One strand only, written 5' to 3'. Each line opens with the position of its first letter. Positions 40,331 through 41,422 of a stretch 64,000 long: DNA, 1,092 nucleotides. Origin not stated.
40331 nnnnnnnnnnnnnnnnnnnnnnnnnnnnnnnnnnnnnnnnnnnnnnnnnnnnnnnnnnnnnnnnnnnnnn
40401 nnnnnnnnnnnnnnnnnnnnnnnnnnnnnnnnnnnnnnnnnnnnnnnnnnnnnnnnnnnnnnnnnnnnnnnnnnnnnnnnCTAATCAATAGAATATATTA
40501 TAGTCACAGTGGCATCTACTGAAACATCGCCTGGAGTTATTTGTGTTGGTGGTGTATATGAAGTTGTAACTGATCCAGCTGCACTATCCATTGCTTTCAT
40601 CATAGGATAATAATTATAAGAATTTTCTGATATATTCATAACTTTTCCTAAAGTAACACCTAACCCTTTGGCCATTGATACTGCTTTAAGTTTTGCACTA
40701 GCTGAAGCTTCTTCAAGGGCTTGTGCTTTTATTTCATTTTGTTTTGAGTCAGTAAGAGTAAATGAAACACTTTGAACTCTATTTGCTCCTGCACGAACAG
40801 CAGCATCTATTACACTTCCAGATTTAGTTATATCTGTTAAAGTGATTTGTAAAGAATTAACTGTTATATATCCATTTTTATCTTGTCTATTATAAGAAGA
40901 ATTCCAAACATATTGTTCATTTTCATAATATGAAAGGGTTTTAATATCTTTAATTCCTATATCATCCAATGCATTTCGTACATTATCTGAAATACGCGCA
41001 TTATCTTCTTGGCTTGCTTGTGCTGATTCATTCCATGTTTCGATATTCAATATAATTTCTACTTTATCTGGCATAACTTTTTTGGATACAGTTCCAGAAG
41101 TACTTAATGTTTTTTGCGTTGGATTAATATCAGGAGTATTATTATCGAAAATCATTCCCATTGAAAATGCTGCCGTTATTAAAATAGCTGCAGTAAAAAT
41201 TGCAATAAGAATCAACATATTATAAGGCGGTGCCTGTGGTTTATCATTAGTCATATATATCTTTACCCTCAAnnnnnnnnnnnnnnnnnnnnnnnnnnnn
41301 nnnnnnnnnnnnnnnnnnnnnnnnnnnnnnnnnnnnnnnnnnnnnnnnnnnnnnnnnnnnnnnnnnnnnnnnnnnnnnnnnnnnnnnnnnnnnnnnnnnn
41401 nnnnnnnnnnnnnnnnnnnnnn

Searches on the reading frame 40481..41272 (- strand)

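Call 85: search_protein_families(library=pfam, proteins=[window:40481-41272:-], max_evalue=0.01)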
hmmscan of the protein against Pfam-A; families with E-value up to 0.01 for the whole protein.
window:40481-41272:- (263 aa): 1 family
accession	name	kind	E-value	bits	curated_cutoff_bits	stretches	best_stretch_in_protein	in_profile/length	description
PF04402.19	SIMPL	-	9.7e-44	150.5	25.2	1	56-260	1-205/205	Protein of unknown function (DUF541)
